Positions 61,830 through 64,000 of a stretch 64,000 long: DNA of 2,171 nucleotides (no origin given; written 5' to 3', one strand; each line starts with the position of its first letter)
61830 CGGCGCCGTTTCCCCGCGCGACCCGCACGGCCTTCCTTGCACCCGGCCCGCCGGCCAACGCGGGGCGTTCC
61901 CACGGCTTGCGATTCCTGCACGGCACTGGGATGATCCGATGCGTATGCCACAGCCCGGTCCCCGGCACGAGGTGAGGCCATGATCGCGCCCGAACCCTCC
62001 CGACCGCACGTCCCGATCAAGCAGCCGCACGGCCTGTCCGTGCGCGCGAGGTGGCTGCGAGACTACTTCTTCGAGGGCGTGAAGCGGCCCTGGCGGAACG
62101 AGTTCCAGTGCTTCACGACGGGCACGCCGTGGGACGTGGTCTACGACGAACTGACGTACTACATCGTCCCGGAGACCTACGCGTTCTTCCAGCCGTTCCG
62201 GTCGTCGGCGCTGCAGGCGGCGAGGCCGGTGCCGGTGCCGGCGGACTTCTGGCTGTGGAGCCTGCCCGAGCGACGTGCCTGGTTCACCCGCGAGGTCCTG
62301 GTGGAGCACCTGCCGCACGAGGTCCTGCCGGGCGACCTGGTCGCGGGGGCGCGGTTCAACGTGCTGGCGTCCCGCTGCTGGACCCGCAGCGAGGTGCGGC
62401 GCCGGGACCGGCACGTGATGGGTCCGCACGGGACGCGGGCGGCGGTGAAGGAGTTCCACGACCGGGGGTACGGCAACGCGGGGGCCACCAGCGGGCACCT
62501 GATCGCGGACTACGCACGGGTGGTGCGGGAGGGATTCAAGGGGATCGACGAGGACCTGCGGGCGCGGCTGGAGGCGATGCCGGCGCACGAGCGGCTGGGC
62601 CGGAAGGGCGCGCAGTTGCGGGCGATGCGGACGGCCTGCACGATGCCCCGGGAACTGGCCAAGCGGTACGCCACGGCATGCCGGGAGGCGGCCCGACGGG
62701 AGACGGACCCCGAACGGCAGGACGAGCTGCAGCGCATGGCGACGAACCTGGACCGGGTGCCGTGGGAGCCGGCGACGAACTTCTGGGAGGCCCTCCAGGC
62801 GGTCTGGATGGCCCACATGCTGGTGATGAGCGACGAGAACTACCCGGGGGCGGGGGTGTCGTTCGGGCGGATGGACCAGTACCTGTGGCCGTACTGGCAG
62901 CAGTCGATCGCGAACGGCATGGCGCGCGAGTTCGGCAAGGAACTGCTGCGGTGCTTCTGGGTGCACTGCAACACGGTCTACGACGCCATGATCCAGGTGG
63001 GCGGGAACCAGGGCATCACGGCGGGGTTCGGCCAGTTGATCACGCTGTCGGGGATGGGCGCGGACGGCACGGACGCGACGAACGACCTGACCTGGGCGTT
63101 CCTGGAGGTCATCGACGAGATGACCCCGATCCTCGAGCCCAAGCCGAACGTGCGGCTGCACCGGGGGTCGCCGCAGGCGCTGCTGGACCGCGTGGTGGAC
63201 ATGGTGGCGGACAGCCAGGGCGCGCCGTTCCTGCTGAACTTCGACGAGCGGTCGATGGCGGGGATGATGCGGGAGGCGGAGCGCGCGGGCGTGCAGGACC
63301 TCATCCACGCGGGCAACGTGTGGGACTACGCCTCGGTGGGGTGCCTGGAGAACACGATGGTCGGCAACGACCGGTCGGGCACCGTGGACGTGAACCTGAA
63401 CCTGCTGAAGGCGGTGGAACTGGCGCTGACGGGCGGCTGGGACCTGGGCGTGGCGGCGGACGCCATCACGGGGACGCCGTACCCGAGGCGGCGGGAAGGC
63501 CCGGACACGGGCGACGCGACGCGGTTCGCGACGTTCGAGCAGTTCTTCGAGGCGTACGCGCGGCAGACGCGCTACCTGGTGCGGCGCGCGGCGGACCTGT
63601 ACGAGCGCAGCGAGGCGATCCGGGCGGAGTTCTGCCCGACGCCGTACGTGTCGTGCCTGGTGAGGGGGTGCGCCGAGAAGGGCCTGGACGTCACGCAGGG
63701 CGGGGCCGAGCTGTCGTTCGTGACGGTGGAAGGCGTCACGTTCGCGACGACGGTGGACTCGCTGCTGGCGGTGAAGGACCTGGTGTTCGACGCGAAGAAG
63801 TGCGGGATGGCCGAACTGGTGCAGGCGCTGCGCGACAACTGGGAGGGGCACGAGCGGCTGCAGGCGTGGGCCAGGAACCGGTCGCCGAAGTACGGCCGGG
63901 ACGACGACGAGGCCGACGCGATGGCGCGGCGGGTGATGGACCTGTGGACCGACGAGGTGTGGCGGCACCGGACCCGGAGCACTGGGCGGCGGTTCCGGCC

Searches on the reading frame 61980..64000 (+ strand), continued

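Call 17: search_protein_families(library=ncbifam, proteins=[L001:12555-13487:+, L001:13531-14382:+, L001:10001-12520:+], max_evalue=0.1)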
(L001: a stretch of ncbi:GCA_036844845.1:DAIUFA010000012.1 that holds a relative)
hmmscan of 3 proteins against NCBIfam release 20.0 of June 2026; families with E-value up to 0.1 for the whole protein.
L001:12555-13487:+ (310 aa): 29 families (the best 25 are shown)
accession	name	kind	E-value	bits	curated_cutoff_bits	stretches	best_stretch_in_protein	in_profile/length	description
TIGR02494.1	PFLE_PFLC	subfamily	4.8e-81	272.2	174.35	1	5-288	1-290/293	glycyl-radical enzyme activating protein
NF048010.1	SfplDhtActHpsHDes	equivalog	3.1e-70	236.4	430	1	2-283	5-294/298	(2S)-3-sulfopropanediol dehydratase activating enzyme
NF043069.1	T4HPD_activ_SAM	equivalog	1.9e-69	234.3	425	1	4-287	3-288/299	trans-4-hydroxy-L-proline dehydratase activase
TIGR04395.1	cutC_activ_rSAM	equivalog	8.7e-67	225.6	360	1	3-291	5-301/309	choline TMA-lyase-activating enzyme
NF007483.0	PRK10076.1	equivalog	1.7e-58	198.1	326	2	72-291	75-285/292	[formate-C-acetyltransferase]-activating enzyme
NF048008.1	SfplDhtActHpfHKleb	equivalog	6.8e-56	189.8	500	1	5-278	2-284/308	(2S)-3-sulfopropanediol dehydratase activating enzyme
NF033719.1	ind_deCO2_activ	equivalog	2.7e-55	187.8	425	1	4-292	2-298/302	indoleacetate decarboxylase activase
TIGR04003.1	rSAM_BssD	equivalog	1.3e-50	172.3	496.45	1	6-271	4-278/314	[benzylsuccinate synthase]-activating enzyme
NF033717.2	HPDL_rSAM_activ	equivalog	2.2e-50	171.7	420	1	2-285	3-294/311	4-hydroxyphenylacetate decarboxylase activase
TIGR02493.1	PFLA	equivalog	2.9e-44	151.2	231.75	2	89-282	40-227/235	pyruvate formate-lyase-activating protein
TIGR04041.1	activase_YjjW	hypoth_equivalog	1.1e-35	123.4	250.2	1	5-239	4-227/276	YjjW family glycine radical enzyme activase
NF008356.0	PRK11145.1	equivalog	4.8e-33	114.5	375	2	92-284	48-234/246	pyruvate formate lyase 1-activating protein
TIGR02495.1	NrdG2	equivalog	1.4e-14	53.9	131.15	2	7-43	4-40/193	anaerobic ribonucleoside-triphosphate reductase activating protein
TIGR02491.1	NrdG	equivalog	5.4e-09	36.2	126.1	1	5-43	2-40/154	anaerobic ribonucleoside-triphosphate reductase activating protein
TIGR03365.1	Bsubt_queE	equivalog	0.00011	21.9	206.1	1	117-160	75-117/238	7-carboxy-7-deazaguanine synthase QueE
NF040770.1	hetero_SS_HdrA2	exception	0.033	12.3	1100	1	48-89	573-624/777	CoB-CoM heterodisulfide reductase HdrA2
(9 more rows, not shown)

L001:13531-14382:+ (283 aa): 1 family
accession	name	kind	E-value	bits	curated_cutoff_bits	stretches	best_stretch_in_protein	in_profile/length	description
TIGR03618.1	Rv1155_F420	subfamily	4.6e-06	26.8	79.05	1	13-80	2-70/127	TIGR03618 family F420-dependent PPOX class oxidoreductase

L001:10001-12520:+ (839 aa): 13 families
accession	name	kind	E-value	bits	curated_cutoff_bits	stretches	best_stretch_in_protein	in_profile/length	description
TIGR01774.1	PFL2-3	subfamily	6.7e-124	414.9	678.2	1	169-837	153-785/786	formate C-acetyltransferase/glycerol dehydratase family glycyl radical enzyme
NF043068.1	glycl_HYPD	equivalog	6.1e-110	368.5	1100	1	171-834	153-780/784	trans-4-hydroxy-L-proline dehydratase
NF048009.1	SfplDhtHpfGKleb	equivalog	2e-108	363.6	1000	1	151-834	164-820/824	(2S)-3-sulfopropanediol dehydratase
NF048011.1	SfplDhtHpsGDes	equivalog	8.5e-106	355.1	1000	1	174-836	186-819/821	(2S)-3-sulfopropanediol dehydratase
TIGR04394.1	choline_CutC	equivalog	4.1e-92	310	1050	1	219-834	207-784/789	choline trimethylamine-lyase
NF007437.0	PRK09983.1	equivalog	4.7e-79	266.4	1109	2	540-836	479-763/765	formate C-acetyltransferase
NF033718.1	indole_decarb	equivalog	1.5e-63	215.3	1100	1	168-834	211-864/868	indoleacetate decarboxylase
NF033715.1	glycyl_HPDL_Lrg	equivalog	2.4e-49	167.9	1150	1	215-834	274-897/901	4-hydroxyphenylacetate decarboxylase large subunit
TIGR01255.1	pyr_form_ly_1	equivalog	3.2e-23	82.1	994.2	2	631-836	544-741/744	formate C-acetyltransferase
NF038360.1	rad_fix_GrcA3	exception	1.6e-16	60.1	158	1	773-838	12-77/78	autonomous glycyl radical cofactor GrcA3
NF008341.1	PRK11127.1-1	equivalog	1.1e-09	38.1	145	1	785-837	26-78/80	autonomous glycyl radical cofactor GrcA2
TIGR04365.1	spare_glycyl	equivalog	6.1e-09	36.2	170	1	780-834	67-121/126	autonomous glycyl radical cofactor GrcA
TIGR04040.1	glycyl_YjjI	hypoth_equivalog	0.048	12.1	498.3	0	263-337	80-147/497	YjjI family glycine radical enzyme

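Call 23: find_encoding_contigs(protein=P0003, flank=8000, max_places=3)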
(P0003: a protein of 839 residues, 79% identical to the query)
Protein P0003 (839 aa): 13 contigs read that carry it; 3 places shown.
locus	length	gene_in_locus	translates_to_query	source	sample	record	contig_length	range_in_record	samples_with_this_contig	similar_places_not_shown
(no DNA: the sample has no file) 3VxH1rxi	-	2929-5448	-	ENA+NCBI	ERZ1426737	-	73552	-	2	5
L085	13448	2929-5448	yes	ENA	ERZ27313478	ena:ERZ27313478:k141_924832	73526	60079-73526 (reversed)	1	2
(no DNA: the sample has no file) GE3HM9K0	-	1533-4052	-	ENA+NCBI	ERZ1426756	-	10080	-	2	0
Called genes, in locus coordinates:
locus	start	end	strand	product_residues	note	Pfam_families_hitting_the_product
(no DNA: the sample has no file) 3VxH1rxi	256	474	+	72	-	PF04014:MazE_antitoxin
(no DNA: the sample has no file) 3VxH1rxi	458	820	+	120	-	PF02452:PemK_toxin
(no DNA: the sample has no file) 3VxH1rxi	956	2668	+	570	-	PF00150:Cellulase, PF18564:Glyco_hydro_5_C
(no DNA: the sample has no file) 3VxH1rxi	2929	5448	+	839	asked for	PF02901:PFL-like, PF01228:Gly_radical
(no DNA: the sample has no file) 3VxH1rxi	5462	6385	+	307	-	PF13353:Fer4_12, PF12797:Fer4_2 (faint), PF00037:Fer4 (faint), PF04055:Radical_SAM (weak)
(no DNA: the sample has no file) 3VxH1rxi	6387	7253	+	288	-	PF01243:PNPOx_N (faint)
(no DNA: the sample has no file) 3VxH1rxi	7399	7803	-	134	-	-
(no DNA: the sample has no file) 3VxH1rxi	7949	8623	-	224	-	PF01965:DJ-1_PfpI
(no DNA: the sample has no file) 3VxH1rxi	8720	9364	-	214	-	PF00963:Cohesin (weak)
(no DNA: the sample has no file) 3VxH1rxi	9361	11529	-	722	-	PF01433:Peptidase_M1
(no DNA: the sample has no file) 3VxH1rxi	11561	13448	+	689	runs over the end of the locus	PF13191:AAA_16 (faint), PF22977:WHD, PF07728:AAA_5 (faint), PF13238:AAA_18 (faint), PF13401:AAA_22 (faint), PF00004:AAA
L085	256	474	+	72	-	PF04014:MazE_antitoxin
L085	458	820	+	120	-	PF02452:PemK_toxin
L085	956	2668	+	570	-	PF00150:Cellulase, PF18564:Glyco_hydro_5_C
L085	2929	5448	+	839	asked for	PF02901:PFL-like, PF01228:Gly_radical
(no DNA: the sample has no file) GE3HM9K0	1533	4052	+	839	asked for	PF02901:PFL-like, PF01228:Gly_radical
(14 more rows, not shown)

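Call 24: find_encoding_contigs(protein=P0004, flank=8000, max_places=2)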
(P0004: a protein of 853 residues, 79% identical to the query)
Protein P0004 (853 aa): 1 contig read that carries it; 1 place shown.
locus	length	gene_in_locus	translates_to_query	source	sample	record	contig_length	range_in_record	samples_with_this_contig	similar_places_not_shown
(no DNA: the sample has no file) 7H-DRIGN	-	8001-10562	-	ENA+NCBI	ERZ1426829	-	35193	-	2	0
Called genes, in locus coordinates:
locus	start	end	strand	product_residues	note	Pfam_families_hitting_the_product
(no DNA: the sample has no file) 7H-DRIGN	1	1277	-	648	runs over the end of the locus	-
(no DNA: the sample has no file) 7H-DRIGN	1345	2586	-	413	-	PF08757:CotH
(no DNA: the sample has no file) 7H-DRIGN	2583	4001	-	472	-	PF02321:OEP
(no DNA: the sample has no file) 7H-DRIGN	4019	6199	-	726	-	PF25973:BSH_CzcB (weak), PF13449:Phytase-like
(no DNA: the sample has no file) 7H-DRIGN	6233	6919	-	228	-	PF16316:DUF4956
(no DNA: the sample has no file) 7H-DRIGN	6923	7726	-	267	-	PF09359:VTC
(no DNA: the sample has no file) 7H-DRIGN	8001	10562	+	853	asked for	PF02901:PFL-like, PF01228:Gly_radical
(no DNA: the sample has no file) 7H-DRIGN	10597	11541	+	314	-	PF13353:Fer4_12, PF04055:Radical_SAM, PF12838:Fer4_7 (faint), PF12797:Fer4_2 (faint), PF00037:Fer4 (weak)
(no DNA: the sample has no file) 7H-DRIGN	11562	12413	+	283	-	PF01243:PNPOx_N (weak)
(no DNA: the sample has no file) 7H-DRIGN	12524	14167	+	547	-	PF00342:PGI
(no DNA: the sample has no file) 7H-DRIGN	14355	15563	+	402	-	-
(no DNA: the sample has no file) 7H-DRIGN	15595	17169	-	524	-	-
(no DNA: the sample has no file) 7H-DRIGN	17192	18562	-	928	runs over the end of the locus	PF00884:Sulfatase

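Call 25: find_encoding_contigs(protein=P0005, flank=8000, max_places=2)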
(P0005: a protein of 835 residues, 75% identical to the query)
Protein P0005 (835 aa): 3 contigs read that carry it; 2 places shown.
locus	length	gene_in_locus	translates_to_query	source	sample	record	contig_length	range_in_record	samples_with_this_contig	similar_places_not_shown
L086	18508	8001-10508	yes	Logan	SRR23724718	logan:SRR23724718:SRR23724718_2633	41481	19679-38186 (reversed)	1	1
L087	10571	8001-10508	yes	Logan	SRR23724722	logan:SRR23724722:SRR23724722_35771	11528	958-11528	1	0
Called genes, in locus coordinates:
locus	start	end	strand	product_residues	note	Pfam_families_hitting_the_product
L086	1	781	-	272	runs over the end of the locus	PF13187:Fer4_9 (faint), PF14697:Fer4_21 (faint), PF12838:Fer4_7 (weak), PF13237:Fer4_10 (weak), PF13247:Fer4_11, PF12797:Fer4_2 (weak), PF12837:Fer4_6 (weak), PF00037:Fer4 (weak)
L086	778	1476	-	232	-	-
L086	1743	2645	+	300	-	PF00106:adh_short, PF08659:KR, PF13561:adh_short_C2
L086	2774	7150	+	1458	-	PF01833:TIG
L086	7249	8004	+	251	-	PF00392:GntR, PF07840:FadR_C, PF07729:FCD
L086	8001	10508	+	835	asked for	PF02901:PFL-like, PF01228:Gly_radical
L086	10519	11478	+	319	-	PF13353:Fer4_12, PF04055:Radical_SAM, PF12838:Fer4_7 (faint), PF13187:Fer4_9 (faint), PF00037:Fer4 (weak), PF12837:Fer4_6 (weak), PF13237:Fer4_10 (faint)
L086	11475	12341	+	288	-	PF01243:PNPOx_N (weak)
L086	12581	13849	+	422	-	PF00704:Glyco_hydro_18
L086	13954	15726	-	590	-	PF01609:DDE_Tnp_1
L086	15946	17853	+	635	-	-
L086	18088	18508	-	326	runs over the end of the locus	PF01545:Cation_efflux, PF16916:ZT_dimer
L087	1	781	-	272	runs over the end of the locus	PF13187:Fer4_9 (faint), PF14697:Fer4_21 (faint), PF12838:Fer4_7 (weak), PF13237:Fer4_10 (weak), PF13247:Fer4_11, PF12797:Fer4_2 (weak), PF12837:Fer4_6 (weak), PF00037:Fer4 (weak)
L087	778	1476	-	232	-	-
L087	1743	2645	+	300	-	PF00106:adh_short, PF08659:KR, PF13561:adh_short_C2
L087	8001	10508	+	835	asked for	PF02901:PFL-like, PF01228:Gly_radical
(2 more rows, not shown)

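Call 26: find_homologous_proteins(query=L001:13531-14382:+, max_evalue=0.00001)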
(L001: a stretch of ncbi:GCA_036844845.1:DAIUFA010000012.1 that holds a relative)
Query L001:13531-14382:+ (283 aa): 1095 proteins with E <= 0.00001 among 8000 candidates; the best 120 are listed.
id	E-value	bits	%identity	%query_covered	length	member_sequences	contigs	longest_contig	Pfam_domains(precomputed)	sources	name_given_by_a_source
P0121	3.6e-150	517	80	100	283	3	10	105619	PF01243.28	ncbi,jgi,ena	jgi:hypothetical protein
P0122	2.6e-148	511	79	100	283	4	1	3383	PF01243.28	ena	-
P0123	1.0e-145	503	79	95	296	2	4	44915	-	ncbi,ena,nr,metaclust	ncbi:MAG: hypothetical protein A2289_22595 [Deltaproteobacteria bacterium RIFOXYA12_FULL_58_15]|nr:M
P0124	5.7e-102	359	58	100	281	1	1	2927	PF01243.28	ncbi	-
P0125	8.3e-102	358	58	100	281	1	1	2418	PF01243.28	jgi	-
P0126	2.8e-99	350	57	100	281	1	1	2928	PF01243.28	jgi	-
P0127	6.8e-97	342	59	95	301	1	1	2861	PF01243.28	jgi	jgi:hypothetical protein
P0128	7.0e-97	342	62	96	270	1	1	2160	PF01243.28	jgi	-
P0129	9.6e-97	342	56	98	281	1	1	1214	PF01243.28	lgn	-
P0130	5.6e-96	339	56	96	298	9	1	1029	PF01243.28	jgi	jgi:hypothetical protein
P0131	1.9e-95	338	56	98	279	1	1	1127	PF01243.28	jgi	jgi:hypothetical protein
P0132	2.0e-95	338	59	92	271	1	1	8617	PF01243.28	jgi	jgi:hypothetical protein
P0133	3.1e-95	337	55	100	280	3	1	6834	PF01243.28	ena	-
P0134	3.9e-95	337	57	96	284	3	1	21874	PF01243.28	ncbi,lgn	-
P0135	5.3e-95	336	55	98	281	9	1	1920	PF01243.28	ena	-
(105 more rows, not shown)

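Call 36: predict_structure(alignment_id=A2)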
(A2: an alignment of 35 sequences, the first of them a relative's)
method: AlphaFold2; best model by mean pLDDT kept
length: 283 residues; sequences in the alignment: 35
mean_pLDDT: 91.0   pTM: 0.89
mean pLDDT of the five models: 91.0, 90.1, 89.9, 89.1, 89.1
residues with pLDDT >= 90: 212; 70-90: 57; 50-70: 10; < 50: 4
segments of 3 or more residues with pLDDT < 50: 107-110
pLDDT, mean of each block of 10 residues (from residue 1): 86 91 95 93 96 83 97 95 98 92 63 84 96 96 94 83 93 97 97 94 96 97 92 95 92 96 75 85 83
secondary structure, 60 per line:
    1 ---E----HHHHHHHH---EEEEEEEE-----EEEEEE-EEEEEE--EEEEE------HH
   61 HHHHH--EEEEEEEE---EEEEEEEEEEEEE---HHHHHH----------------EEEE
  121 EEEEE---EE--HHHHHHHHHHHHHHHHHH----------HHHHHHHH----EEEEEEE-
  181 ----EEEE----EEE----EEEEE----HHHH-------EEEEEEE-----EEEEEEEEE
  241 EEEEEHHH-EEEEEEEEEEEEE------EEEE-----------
elements in order: H9-16 E20-27 E33-38 E40-45 E48-52 H59-65 E68-75 E79-91 H95-100 E117-125 H133-150 H161-168 E173-179 E185-188 E193-195 E200-204 H209-212 E220-226 E232-245 E250-262 E269-272

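Call 38: fold_search(model_id=the predicted structure, library=pdb)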
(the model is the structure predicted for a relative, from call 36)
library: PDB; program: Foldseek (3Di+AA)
matches with E <= 10: 949; with E <= 0.001: 46
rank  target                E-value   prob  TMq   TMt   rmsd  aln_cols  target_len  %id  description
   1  5vx6_A                1.9e-06  1.00  0.23  0.30  17.5       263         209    7  Structure of Bacillus subtilis Inhibitor of motility (MotI/DgrA) (released 2017-11-22)
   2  5vx6_B                2.5e-06  1.00  0.22  0.28  16.4       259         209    8  Structure of Bacillus subtilis Inhibitor of motility (MotI/DgrA) (released 2017-11-22)
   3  2htd_B                2.9e-06  1.00  0.33  0.70   4.9       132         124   17  CRYSTAL STRUCTURE OF A PUTATIVE PYRIDOXAMINE 5'-PHOSPHATE OXIDASE (LDB0262) FROM LACTOBACILLUS DELBRUECKII SUBSP. AT 1 (released 2006-08-15)
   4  3in6_A                1.7e-05  1.00  0.36  0.66   3.4       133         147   14  Crystal structure of a fmn-binding protein (swol_0183) from syntrophomonas wolfei subsp. wolfei at 2.12 A resolution (released 2009-08-25)
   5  2htd_A                1.9e-05  1.00  0.36  0.76   3.2       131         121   18  CRYSTAL STRUCTURE OF A PUTATIVE PYRIDOXAMINE 5'-PHOSPHATE OXIDASE (LDB0262) FROM LACTOBACILLUS DELBRUECKII SUBSP. AT 1 (released 2006-08-15)
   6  5esc_A                2.3e-05  1.00  0.34  0.74   3.6       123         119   11  Crystal structure of Group A Streptococcus HupZ (released 2016-05-25)
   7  7kpz_B                2.8e-05  1.00  0.30  0.63   3.7       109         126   13  1.70 A resolution crystal structure of Group A Streptococcus HupZ-V5-His6 (released 2021-02-10)
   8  2rde_A                3.7e-05  1.00  0.27  0.33  15.4       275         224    8  Crystal structure of VCA0042 complexed with c-di-GMP (released 2007-10-30)
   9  7mie                  3.7e-05  0.99  0.22  0.25  19.8       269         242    7  Crystal structure of the Borreliella burgdorferi PlzA protein in complex with c-di-GMP (released 2021-06-30)
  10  2q9k                  4.9e-05  1.00  0.32  0.59  10.0       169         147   14  Crystal structure of a putative oxidoreductase (exig_1997) from exiguobacterium sibiricum 255-15 at 1.59 A resolution (released 2007-06-19)
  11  7kq2_B                6.5e-05  1.00  0.30  0.64   4.4       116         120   13  1.98 A resolution crystal structure of Group A Streptococcus H111A HupZ-V5-His6 (released 2021-02-10)
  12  7kq2_A                6.9e-05  1.00  0.33  0.71   4.3       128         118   12  1.98 A resolution crystal structure of Group A Streptococcus H111A HupZ-V5-His6 (released 2021-02-10)
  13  7kpz_A                8.6e-05  1.00  0.33  0.67   4.6       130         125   12  1.70 A resolution crystal structure of Group A Streptococcus HupZ-V5-His6 (released 2021-02-10)
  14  3f7e_A                9.6e-05  1.00  0.32  0.64   4.8       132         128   14  MSMEG_3380 F420 Reductase (released 2009-10-20)
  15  2rde_B                1.1e-04  1.00  0.28  0.35  15.3       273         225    8  Crystal structure of VCA0042 complexed with c-di-GMP (released 2007-10-30)
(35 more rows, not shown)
